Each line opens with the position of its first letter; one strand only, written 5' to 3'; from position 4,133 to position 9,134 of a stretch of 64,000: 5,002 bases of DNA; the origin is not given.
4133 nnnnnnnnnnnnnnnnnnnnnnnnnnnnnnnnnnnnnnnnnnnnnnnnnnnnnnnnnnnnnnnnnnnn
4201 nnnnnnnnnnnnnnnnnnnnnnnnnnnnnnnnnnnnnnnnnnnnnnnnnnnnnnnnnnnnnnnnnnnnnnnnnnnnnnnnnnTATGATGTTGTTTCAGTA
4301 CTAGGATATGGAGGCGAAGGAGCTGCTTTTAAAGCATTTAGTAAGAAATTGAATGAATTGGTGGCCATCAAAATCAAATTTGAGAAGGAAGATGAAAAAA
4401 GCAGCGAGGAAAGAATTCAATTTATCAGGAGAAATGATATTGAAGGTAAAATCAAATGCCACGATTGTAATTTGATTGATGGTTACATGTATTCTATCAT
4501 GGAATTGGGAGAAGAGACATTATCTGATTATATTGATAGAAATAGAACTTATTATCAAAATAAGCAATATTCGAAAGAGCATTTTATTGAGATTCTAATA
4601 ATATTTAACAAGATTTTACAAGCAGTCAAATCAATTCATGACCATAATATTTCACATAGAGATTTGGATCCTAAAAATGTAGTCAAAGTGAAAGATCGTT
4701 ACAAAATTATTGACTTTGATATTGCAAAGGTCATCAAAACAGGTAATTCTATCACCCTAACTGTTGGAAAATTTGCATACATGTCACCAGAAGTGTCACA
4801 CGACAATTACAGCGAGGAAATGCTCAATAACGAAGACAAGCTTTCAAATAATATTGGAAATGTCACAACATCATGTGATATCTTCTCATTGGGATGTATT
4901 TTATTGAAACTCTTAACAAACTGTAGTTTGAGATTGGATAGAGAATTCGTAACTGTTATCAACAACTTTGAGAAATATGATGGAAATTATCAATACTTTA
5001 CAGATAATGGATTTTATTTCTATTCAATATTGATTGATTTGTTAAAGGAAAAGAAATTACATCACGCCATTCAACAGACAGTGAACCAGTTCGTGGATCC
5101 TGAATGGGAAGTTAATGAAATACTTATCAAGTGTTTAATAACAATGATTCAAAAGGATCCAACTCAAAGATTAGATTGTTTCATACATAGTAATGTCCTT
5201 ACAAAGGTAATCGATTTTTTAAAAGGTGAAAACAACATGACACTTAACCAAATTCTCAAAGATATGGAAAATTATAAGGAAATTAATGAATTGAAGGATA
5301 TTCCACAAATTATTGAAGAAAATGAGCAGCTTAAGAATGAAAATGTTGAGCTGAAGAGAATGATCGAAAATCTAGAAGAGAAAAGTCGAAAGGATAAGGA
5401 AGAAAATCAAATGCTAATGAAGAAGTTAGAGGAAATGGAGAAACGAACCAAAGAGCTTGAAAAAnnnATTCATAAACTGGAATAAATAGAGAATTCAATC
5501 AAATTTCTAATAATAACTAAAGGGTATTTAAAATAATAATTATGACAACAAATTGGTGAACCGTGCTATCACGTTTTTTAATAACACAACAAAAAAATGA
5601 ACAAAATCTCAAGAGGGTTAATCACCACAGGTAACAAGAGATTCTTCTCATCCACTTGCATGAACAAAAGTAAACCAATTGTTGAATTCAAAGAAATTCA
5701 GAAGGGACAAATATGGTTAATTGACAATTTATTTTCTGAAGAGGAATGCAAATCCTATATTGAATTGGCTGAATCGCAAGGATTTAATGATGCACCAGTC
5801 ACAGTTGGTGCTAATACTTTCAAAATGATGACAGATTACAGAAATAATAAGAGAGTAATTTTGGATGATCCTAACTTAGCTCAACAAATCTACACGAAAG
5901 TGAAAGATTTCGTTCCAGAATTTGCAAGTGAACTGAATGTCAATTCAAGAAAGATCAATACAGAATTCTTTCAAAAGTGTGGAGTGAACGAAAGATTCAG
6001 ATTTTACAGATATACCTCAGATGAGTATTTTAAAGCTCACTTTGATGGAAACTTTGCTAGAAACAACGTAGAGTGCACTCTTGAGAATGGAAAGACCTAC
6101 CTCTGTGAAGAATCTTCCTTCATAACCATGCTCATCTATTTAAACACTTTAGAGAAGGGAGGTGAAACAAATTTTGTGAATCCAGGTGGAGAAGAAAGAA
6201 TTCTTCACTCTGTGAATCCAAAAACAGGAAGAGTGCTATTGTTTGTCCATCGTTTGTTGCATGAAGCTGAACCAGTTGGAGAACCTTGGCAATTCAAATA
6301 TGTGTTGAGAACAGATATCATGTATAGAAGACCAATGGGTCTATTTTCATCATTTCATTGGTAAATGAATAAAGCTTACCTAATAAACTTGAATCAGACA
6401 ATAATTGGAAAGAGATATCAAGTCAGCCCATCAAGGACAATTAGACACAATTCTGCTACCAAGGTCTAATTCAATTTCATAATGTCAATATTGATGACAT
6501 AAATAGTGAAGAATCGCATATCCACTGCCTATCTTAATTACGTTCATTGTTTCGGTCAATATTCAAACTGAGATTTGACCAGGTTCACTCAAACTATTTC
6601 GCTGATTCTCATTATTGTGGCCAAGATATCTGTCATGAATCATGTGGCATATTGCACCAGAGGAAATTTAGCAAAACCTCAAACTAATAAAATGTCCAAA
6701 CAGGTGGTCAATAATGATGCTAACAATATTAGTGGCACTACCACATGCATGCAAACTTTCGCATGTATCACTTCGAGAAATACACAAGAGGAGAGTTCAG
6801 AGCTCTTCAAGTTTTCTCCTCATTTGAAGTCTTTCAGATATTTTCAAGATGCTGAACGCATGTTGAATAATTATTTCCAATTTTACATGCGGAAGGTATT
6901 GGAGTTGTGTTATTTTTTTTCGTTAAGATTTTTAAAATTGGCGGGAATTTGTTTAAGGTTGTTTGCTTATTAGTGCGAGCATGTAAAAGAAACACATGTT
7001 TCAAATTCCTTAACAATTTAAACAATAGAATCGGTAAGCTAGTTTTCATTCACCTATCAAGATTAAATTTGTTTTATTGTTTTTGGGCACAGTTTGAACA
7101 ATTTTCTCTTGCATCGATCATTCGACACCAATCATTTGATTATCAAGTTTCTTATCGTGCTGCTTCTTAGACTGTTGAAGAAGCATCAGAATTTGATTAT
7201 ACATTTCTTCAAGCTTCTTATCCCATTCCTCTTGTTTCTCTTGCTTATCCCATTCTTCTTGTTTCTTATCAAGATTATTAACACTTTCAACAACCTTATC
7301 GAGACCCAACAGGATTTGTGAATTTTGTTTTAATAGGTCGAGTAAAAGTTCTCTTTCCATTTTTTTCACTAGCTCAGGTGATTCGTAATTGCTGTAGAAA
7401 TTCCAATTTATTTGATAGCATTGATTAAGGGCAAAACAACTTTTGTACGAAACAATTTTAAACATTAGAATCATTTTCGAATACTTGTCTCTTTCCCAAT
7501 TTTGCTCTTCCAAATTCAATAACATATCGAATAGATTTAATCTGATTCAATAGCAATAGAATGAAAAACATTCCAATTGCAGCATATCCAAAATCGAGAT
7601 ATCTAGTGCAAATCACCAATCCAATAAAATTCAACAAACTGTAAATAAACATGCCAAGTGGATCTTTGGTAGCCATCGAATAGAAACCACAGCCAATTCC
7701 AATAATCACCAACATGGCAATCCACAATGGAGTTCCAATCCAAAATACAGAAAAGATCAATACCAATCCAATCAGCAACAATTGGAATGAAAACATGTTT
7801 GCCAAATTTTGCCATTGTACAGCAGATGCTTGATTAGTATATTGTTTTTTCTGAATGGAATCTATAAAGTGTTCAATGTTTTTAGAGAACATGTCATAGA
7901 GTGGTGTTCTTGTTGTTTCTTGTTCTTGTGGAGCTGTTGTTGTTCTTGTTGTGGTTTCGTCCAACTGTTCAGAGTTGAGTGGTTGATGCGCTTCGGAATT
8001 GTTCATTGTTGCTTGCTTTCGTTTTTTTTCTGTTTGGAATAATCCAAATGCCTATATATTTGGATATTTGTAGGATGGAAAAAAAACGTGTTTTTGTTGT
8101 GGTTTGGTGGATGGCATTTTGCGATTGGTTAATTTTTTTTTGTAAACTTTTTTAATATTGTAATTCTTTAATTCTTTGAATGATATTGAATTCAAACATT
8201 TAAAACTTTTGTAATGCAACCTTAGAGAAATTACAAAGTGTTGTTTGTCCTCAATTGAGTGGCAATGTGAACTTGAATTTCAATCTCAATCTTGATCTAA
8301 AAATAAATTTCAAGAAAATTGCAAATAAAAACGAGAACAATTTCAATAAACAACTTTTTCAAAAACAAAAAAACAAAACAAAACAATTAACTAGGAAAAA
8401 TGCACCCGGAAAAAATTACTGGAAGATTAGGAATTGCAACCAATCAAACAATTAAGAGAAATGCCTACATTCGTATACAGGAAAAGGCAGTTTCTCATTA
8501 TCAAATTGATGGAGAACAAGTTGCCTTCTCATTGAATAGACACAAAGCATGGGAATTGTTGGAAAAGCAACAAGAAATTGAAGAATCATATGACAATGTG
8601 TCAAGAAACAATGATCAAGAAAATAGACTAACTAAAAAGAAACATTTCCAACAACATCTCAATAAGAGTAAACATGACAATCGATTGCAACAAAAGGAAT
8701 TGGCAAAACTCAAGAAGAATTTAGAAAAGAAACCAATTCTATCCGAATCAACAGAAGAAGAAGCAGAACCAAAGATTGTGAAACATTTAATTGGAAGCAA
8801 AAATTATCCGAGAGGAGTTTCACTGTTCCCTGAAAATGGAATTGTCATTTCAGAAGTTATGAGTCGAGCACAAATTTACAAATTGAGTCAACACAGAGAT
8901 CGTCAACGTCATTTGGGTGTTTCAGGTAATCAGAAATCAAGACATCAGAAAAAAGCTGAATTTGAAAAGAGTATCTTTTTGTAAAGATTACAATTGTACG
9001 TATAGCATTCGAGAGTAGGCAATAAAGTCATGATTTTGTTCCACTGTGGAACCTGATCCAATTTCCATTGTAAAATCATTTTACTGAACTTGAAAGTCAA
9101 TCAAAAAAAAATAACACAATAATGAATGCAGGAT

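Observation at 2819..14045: Two DUF4116-like repeat proteins, one with an atypical kinase domain (DFD, odd Gly-loop), flanking a 7-kb segment in convergent orientation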

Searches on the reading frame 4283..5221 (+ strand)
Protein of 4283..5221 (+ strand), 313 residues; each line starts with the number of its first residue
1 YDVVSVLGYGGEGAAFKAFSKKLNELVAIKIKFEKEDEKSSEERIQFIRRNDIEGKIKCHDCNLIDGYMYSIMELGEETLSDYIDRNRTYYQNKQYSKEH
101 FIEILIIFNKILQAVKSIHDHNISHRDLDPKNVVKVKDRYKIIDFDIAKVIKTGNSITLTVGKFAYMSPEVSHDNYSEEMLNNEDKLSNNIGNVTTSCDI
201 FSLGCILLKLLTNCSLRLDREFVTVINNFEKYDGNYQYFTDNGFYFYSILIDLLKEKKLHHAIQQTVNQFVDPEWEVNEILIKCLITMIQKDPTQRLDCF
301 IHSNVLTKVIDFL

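Call 12: search_solved_structures(query=window:4283-5221:+, show_alignments=2)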
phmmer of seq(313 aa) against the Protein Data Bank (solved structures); distinct sequences matched with E-value up to 0.001: 860 (the best 60 are shown).
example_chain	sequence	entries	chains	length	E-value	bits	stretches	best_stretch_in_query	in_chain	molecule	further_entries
7cja_A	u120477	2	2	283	2.6e-15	60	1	1-210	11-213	Dual specificity protein kinase TTK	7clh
6n6o_A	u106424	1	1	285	2.6e-15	59.9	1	1-210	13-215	Dual specificity protein kinase TTK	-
4js8_A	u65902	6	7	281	2.8e-15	59.9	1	1-210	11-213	Dual specificity protein kinase TTK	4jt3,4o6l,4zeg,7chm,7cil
6b4w_A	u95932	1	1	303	2.9e-15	59.8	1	1-210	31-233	Dual specificity protein kinase TTK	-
4d2s_A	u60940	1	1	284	2.9e-15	59.8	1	1-210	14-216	DUAL SPECIFICITY PROTEIN KINASE TTK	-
5ntt_A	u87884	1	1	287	3.1e-15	59.7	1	1-210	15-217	Dual specificity protein kinase TTK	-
5eh0_A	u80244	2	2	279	3.2e-15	59.6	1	1-210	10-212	Dual specificity protein kinase TTK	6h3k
7chn_A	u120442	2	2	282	3.3e-15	59.6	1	1-210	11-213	Dual specificity protein kinase TTK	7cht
5ap6_A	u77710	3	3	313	3.5e-15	59.6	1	1-210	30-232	DUAL SPECIFICITY PROTEIN KINASE TTK | MONOPOLAR SPINDLE KINASE 1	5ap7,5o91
3dbq_A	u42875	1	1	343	3.5e-15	59.5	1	1-210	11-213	Dual specificity protein kinase TTK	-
6tn9_A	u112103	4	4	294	3.8e-15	59.4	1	1-210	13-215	Dual specificity protein kinase TTK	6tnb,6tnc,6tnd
3cek_A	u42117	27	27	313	3.9e-15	59.4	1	1-210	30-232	Dual specificity protein kinase TTK | Dual specificity protein kinase TTK or monopolar spindle 1 kinase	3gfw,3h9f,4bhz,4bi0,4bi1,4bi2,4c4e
2x9e_A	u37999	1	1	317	4.1e-15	59.3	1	1-210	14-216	DUAL SPECIFICITY PROTEIN KINASE TTK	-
5n7v_A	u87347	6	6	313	4.1e-15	59.3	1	1-210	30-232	Dual specificity protein kinase TTK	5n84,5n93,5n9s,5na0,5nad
5ljj_A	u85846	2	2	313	4.3e-15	59.2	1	1-210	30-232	Dual specificity protein kinase TTK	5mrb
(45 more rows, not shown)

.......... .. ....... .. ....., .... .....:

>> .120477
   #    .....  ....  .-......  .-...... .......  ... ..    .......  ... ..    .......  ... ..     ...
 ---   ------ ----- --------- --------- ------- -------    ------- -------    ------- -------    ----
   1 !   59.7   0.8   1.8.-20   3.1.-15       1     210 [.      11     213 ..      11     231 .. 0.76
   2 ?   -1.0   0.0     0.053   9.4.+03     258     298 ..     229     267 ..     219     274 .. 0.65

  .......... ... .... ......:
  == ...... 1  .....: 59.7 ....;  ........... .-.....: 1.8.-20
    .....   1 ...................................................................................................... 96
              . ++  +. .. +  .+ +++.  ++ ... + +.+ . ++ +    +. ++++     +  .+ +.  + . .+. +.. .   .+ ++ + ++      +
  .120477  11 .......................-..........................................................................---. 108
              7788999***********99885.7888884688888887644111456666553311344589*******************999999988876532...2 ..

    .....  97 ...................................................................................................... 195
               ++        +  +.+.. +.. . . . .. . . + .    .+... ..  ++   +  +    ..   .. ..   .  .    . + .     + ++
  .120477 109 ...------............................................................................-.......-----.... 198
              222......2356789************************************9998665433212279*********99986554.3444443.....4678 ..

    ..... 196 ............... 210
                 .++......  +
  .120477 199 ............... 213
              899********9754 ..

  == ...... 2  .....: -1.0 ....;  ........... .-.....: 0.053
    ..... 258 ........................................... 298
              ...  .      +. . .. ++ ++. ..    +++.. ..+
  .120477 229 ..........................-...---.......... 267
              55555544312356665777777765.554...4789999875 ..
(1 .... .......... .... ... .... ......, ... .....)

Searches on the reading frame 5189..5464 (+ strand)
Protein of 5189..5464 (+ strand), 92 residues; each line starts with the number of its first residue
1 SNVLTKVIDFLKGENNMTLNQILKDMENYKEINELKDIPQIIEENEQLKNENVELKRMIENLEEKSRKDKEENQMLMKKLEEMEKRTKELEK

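Call 45: search_protein_families(library=pfam, proteins=[window:5189-5464:+], max_evalue=1)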
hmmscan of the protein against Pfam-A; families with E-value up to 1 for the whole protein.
window:5189-5464:+ (92 aa): 12 families
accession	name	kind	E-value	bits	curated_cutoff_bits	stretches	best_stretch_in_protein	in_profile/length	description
PF14775.11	NYD-SP28_assoc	-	8.4e-05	23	27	1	20-61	19-58/60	Sperm tail C-terminal domain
PF06156.18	YabA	-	0.02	15.9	30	1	23-82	14-75/103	Initiation control protein YabA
PF10191.15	COG7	-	0.022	13.5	33.9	1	33-86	60-113/772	Golgi complex component 7 (COG7)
PF07200.18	Mod_r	-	0.081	13.3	30.1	1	16-91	5-81/146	Modifier of rudimentary (Mod(r)) protein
PF07407.17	Seadorna_VP6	-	0.094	12.2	27.2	1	31-90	3-59/399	Seadornavirus VP6 protein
PF10229.14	MMADHC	-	0.14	12.2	27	1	15-83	53-121/272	Methylmalonic aciduria and homocystinuria type D protein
PF19745.5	FUT8_N_cat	-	0.21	10.8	27.6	1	28-89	35-97/499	Alpha-(1,6)-fucosyltransferase N- and catalytic domains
PF03462.23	PCRF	-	0.24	11.6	24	1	14-90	9-83/194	PCRF domain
PF06785.16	UPF0242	-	0.37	11.2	33.5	1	31-90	76-137/194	Uncharacterised protein family (UPF0242) N-terminus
PF23831.1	DUF7201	-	0.38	10.9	27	1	26-88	19-76/142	Coiled-coil region of unknown function (DUF7201)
PF14780.11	NEPRO_N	-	0.44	10.6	24.9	1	33-90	27-82/185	Nucleolus and neural progenitor protein, N-terminal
PF15898.10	PRKG1_interact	-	0.48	11.5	32.4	1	18-62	60-99/101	cGMP-dependent protein kinase interacting domain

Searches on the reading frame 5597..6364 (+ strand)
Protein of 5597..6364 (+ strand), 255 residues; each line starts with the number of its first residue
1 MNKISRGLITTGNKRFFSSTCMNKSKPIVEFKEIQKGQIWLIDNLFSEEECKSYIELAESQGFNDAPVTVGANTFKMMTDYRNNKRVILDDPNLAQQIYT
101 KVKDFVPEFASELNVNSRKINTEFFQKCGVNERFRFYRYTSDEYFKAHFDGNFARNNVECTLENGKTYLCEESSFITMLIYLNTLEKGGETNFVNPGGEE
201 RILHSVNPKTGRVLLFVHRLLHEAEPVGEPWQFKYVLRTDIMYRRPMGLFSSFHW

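Call 3: search_protein_families(library=pfam, proteins=[window:5597-6364:+], max_evalue=0.01)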
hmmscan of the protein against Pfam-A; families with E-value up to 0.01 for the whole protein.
window:5597-6364:+ (255 aa): 1 family
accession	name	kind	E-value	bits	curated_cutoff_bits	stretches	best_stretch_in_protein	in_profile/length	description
PF13640.12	2OG-FeII_Oxy_3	-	4.9e-08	34.3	27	1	135-228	2-85/98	2OG-Fe(II) oxygenase superfamily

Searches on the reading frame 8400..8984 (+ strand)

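Call 3: search_protein_families(library=pfam, proteins=[window:8400-8984:+], max_evalue=0.01)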
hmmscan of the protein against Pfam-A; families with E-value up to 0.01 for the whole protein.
window:8400-8984:+ (194 aa): 1 family
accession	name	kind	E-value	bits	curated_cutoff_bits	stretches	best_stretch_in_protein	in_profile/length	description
PF10950.13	Organ_specific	-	0.009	17.2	22.5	1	55-131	25-104/117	Organ specific protein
